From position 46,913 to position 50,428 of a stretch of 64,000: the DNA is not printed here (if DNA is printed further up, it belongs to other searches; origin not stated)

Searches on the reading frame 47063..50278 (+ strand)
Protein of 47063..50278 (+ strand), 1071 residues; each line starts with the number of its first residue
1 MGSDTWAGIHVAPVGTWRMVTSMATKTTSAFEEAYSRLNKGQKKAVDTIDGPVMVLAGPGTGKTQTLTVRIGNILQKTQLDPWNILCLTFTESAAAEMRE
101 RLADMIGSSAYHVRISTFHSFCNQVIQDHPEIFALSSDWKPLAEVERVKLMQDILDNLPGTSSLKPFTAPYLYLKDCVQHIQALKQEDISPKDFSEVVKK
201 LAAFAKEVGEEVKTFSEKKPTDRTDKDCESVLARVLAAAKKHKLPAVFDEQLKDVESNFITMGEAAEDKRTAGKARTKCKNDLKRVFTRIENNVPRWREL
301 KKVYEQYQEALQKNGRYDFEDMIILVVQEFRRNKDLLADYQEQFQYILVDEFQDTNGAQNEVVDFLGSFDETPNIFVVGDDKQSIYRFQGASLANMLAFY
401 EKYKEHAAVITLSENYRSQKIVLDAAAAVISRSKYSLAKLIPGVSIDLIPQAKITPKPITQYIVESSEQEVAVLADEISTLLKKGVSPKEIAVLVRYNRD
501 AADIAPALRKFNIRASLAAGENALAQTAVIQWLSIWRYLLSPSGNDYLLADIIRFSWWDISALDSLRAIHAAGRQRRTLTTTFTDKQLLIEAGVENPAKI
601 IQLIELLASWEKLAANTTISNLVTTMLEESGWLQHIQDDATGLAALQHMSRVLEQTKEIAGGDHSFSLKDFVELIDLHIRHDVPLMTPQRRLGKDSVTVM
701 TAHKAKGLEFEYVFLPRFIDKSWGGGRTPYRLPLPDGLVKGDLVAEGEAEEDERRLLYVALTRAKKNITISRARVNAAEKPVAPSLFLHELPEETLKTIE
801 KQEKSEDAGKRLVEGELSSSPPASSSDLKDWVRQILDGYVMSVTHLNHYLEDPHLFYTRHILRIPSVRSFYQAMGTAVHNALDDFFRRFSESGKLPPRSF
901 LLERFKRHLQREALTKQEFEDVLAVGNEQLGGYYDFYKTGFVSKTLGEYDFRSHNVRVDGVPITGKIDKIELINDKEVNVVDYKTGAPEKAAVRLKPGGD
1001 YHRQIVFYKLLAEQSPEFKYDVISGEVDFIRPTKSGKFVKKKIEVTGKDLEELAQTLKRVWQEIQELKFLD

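Call 11: search_protein_families(library=pfam, proteins=[window:47063-50278:+], max_evalue=0.001)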
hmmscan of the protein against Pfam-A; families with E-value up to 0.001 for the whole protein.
window:47063-50278:+ (1071 aa): 7 families
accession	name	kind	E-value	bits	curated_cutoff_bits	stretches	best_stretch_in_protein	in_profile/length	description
PF00580.27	UvrD-helicase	-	1.5e-71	241.7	23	1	38-404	1-271/271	UvrD/REP helicase N-terminal domain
PF13361.12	UvrD_C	-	1.2e-32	114.2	25.6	1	410-773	1-348/350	UvrD-like helicase C-terminal domain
PF12705.13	PDDEXK_1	-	9.4e-20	72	22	1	841-1066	2-226/247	PD-(D/E)XK nuclease superfamily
PF13245.12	AAA_19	-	3.7e-19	69.7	25.1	1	42-388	1-133/134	AAA domain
PF13538.12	UvrD_C_2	-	1.7e-10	41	27.4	1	748-767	30-48/52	UvrD-like helicase C-terminal domain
PF13604.12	AAA_30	-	1.1e-05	25.7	27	0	38-102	2-66/191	AAA domain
PF01443.25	Viral_helicase1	-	0.00054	20.3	21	0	750-770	206-226/228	Viral superfamily 1 RNA helicase core domain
